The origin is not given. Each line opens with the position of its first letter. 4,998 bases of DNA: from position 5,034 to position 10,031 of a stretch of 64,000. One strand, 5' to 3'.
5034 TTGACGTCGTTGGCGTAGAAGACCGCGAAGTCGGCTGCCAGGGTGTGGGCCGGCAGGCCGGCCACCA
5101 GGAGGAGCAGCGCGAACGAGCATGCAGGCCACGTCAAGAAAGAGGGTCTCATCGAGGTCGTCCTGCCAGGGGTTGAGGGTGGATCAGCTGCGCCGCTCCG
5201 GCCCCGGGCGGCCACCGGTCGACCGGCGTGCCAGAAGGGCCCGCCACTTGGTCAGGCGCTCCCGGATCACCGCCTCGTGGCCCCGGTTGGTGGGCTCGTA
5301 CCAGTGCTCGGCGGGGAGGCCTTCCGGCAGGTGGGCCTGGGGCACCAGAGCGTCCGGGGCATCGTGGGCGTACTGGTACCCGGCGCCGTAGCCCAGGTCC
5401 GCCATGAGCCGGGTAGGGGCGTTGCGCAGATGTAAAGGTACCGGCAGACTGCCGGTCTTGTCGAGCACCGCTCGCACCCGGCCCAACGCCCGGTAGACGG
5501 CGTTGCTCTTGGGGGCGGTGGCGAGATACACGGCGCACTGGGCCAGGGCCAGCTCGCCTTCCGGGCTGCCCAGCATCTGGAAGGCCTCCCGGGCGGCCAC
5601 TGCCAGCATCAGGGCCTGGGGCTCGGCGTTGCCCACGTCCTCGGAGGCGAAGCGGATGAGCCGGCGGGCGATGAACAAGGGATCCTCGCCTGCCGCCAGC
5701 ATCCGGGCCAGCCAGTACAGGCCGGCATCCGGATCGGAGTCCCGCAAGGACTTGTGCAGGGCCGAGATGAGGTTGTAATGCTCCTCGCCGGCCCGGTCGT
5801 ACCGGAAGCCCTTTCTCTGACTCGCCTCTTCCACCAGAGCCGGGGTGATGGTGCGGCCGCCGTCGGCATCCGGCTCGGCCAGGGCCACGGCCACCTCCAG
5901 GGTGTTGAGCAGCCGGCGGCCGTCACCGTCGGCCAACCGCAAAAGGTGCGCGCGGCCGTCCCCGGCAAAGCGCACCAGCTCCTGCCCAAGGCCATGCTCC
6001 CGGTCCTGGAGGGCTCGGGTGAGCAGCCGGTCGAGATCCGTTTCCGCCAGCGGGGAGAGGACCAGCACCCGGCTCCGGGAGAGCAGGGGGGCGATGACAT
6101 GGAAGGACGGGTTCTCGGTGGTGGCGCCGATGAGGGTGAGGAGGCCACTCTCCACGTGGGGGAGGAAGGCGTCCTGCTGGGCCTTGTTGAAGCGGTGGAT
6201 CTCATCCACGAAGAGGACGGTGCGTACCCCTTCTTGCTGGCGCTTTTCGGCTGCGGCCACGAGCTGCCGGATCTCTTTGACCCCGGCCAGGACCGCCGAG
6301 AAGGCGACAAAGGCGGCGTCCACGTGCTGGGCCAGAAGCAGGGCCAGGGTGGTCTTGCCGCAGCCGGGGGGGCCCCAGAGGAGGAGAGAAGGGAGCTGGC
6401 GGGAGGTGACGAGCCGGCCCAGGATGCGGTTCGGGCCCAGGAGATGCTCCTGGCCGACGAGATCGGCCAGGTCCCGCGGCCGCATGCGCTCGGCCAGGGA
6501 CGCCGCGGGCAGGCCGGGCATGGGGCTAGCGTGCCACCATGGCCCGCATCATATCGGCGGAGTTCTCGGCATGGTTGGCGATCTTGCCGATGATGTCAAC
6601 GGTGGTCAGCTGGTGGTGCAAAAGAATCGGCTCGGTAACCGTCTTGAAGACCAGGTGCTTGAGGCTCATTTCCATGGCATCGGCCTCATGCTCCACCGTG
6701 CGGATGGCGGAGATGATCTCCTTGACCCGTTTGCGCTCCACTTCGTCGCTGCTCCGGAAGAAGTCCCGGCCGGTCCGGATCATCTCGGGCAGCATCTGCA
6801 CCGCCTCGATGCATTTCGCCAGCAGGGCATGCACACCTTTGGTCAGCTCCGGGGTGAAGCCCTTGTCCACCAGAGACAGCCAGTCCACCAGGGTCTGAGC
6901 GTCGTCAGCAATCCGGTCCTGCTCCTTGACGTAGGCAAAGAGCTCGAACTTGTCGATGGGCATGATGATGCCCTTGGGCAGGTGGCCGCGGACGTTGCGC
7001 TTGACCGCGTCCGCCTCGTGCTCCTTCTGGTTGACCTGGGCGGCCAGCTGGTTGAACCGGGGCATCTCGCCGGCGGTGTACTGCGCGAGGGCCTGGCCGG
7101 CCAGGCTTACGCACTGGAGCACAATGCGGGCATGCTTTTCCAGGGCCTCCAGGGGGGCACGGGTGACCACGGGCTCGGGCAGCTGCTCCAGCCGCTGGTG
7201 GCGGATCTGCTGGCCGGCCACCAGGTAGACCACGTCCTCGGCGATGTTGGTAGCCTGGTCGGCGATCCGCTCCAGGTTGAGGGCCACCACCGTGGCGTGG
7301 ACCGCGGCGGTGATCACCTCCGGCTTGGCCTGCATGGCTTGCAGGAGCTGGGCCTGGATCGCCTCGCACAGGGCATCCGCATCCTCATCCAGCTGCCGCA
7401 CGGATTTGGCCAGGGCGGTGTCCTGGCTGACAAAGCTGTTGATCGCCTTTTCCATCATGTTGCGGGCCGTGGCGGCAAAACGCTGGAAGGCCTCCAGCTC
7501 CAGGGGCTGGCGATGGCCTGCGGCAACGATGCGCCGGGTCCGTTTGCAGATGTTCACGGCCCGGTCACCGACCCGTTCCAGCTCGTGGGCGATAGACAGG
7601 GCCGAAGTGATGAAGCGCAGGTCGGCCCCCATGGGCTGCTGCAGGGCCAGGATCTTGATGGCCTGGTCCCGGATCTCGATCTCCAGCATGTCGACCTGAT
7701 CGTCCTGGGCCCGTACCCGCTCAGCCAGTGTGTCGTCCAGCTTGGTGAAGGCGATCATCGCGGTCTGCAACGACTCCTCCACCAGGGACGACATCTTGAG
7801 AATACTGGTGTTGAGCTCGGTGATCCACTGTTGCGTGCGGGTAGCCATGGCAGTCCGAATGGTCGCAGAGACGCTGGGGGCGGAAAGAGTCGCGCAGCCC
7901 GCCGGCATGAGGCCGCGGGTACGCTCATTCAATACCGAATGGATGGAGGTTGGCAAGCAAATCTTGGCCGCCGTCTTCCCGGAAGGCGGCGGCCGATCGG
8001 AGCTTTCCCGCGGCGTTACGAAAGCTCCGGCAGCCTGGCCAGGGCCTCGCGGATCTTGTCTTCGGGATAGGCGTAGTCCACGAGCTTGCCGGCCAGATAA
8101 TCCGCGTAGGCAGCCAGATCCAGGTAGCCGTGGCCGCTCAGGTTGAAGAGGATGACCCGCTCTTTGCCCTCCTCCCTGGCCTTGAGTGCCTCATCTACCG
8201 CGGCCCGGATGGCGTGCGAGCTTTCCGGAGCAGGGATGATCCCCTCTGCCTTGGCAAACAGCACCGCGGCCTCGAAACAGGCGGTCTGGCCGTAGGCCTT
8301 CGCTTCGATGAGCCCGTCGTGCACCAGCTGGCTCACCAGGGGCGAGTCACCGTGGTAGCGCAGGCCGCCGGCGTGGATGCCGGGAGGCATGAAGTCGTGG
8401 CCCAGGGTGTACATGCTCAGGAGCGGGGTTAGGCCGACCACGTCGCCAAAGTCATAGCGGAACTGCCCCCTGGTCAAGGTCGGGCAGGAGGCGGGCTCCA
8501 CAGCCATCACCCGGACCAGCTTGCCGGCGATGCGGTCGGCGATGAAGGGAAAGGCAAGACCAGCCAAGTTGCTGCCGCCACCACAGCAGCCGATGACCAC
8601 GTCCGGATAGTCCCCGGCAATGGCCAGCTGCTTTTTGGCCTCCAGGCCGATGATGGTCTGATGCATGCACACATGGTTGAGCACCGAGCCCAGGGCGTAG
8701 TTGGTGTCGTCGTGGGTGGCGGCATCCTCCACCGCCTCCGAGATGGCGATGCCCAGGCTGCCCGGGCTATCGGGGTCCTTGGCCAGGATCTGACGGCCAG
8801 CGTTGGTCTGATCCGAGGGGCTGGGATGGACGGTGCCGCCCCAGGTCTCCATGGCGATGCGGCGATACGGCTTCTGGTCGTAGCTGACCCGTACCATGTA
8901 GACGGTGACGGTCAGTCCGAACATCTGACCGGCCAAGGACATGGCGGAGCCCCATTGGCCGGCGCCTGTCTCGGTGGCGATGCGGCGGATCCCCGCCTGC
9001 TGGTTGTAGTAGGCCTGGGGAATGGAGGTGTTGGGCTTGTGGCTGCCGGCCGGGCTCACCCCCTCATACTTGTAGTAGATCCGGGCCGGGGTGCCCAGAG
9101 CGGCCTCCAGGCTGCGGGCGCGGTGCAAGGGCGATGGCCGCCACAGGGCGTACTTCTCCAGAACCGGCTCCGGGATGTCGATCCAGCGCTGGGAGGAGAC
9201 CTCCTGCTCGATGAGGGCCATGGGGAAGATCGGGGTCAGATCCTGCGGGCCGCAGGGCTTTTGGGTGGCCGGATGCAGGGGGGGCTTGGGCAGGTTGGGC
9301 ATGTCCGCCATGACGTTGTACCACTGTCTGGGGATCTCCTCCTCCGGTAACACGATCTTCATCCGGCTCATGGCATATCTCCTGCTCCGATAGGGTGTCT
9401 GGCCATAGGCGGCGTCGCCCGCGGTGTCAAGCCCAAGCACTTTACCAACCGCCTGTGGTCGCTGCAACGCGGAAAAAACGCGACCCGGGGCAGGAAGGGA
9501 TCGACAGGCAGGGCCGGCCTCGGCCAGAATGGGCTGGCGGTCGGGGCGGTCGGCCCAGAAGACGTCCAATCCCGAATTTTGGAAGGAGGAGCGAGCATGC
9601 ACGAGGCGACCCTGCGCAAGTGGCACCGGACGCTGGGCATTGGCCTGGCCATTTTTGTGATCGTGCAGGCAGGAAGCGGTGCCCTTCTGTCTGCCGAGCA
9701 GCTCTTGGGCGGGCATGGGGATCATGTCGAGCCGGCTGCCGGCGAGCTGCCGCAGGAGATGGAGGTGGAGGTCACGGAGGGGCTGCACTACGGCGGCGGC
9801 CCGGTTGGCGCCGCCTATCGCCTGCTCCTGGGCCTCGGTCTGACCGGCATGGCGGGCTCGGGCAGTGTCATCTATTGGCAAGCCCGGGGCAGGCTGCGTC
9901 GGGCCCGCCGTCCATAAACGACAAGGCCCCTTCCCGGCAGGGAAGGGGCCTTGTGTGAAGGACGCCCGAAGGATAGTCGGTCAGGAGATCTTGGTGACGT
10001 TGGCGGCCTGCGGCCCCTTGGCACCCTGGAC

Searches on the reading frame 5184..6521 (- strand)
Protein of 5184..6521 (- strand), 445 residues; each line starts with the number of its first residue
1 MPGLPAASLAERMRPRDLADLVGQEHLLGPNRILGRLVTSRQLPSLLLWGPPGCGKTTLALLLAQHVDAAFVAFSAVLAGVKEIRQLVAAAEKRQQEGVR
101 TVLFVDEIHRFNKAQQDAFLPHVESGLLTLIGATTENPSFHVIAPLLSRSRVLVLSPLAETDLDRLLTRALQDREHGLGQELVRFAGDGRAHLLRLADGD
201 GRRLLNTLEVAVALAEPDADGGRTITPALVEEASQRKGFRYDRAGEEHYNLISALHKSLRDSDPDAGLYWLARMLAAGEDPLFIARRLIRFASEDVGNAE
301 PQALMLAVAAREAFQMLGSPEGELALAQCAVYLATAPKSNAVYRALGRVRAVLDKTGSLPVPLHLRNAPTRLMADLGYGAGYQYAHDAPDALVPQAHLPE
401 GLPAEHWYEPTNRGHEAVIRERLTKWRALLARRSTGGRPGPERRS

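Call 24: search_protein_families(library=ncbifam, proteins=[window:5184-6521:-], max_evalue=0.00001)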
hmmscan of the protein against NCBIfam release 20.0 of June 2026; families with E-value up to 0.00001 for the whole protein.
window:5184-6521:- (445 aa): 31 families (the best 25 are shown)
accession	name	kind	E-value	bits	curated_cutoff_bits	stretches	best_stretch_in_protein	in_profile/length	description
NF009881.0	PRK13341.1-2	equivalog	7.6e-145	483.6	651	1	7-427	16-435/736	AAA family ATPase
NF009883.0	PRK13341.1-4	equivalog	8.3e-134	447.1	668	1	7-428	19-439/729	AAA family ATPase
NF009882.0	PRK13341.1-3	equivalog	4e-109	365.7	1197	1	7-427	18-437/734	AAA family ATPase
NF009880.0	PRK13341.1-1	equivalog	2.2e-92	310.3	891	1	8-425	7-404/599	AAA family ATPase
NF011289.0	PRK14700.1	equivalog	4.1e-61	206.7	570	1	120-424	1-292/300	recombination factor protein RarA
NF000868.0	PRK00080.1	equivalog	1.2e-14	53.9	282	1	10-126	16-129/330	Holliday junction branch migration DNA helicase RuvB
NF001679.0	PRK00440.1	equivalog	1.9e-14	53.5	303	1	10-215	9-212/322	replication factor C small subunit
NF005677.0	PRK07471.1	equivalog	8.7e-14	51.4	252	1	81-224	123-265/366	DNA polymerase III subunit delta'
TIGR00635.1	ruvB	equivalog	1.3e-12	47.4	299.05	1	19-124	4-106/305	Holliday junction branch migration DNA helicase RuvB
TIGR02397.1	dnaX_nterm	equivalog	4e-11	42.8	250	1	8-67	3-60/355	DNA polymerase III subunit gamma/tau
TIGR00678.1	holB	equivalog_domain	4.1e-09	36.3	180.6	1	66-184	63-179/188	DNA polymerase III subunit delta'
NF009067.0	PRK12402.1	equivalog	4.7e-09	35.7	317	1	11-67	7-60/340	replication factor C small subunit 2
NF003159.0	PRK04132.1-4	equivalog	1.5e-08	33.1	999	0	10-57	16-60/852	replication factor C small subunit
NF011520.0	PRK14959.1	equivalog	3e-08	32.6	798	0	6-68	3-63/624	DNA polymerase III subunits gamma and tau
NF006429.0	PRK08691.1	equivalog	3.6e-08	32.5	969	0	9-67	6-62/709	DNA polymerase III subunits gamma and tau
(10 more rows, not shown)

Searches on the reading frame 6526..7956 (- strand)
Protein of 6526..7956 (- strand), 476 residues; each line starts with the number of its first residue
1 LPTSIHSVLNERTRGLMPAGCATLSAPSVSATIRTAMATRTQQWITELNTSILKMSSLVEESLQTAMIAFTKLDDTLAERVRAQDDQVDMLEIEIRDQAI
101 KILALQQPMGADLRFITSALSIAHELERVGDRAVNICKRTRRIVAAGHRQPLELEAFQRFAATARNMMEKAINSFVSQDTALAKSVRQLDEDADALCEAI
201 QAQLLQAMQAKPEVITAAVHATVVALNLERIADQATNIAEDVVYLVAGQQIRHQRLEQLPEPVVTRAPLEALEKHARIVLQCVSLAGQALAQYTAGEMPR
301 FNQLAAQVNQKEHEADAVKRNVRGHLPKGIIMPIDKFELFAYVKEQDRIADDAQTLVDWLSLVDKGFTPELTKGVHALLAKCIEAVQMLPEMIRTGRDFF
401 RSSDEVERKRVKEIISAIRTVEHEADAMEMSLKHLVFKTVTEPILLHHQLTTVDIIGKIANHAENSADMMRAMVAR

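Call 24: search_protein_families(library=ncbifam, proteins=[window:6526-7956:-], max_evalue=0.00001)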
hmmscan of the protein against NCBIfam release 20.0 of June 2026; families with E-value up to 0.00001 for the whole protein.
window:6526-7956:- (476 aa): 3 families
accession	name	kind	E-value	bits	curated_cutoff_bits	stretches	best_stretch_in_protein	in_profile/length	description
TIGR02135.1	phoU_full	equivalog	2.4e-56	190.7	130.25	1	42-251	4-212/212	phosphate signaling complex protein PhoU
NF008332.0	PRK11115.1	equivalog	8.6e-37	126.9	342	1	45-261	18-232/239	phosphate signaling complex protein PhoU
TIGR00153.1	TIGR00153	hypoth_equivalog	3.4e-27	95.6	104.3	1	268-475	13-214/217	TIGR00153 family protein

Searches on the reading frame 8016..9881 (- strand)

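Call 24: search_protein_families(library=ncbifam, proteins=[window:8016-9881:-], max_evalue=0.00001)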
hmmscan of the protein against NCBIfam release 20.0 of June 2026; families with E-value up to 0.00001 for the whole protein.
window:8016-9881:- (621 aa): 8 families
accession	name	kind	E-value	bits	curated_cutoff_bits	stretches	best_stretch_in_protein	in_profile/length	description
NF009057.0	PRK12391.1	equivalog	3.3e-227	754.3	366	1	172-610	2-440/441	TrpB-like pyridoxal phosphate-dependent enzyme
TIGR01415.1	trpB_rel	hypoth_equivalog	3.6e-198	658.5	518.85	1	183-598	1-418/419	TrpB-like pyridoxal phosphate-dependent enzyme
TIGR00263.1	trpB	equivalog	1.4e-43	149.5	392.45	1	239-593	41-382/385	tryptophan synthase subunit beta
NF010376.0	PRK13803.1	equivalog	1.6e-42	146.2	819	1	238-597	250-596/600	bifunctional phosphoribosylanthranilate isomerase/tryptophan synthase subunit beta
NF010375.0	PRK13802.1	equivalog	4.4e-28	97.8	1386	1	242-596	319-673/695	bifunctional indole-3-glycerol phosphate synthase/tryptophan synthase subunit beta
NF004996.0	PRK06381.1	equivalog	2.1e-09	36.8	266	1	250-337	16-100/319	threonine synthase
NF006050.0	PRK08197.1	equivalog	2.2e-08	33.3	303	0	251-331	82-160/406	threonine synthase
NF006094.0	PRK08246.1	subfamily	3.5e-06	26.6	331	0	250-471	24-208/310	serine/threonine dehydratase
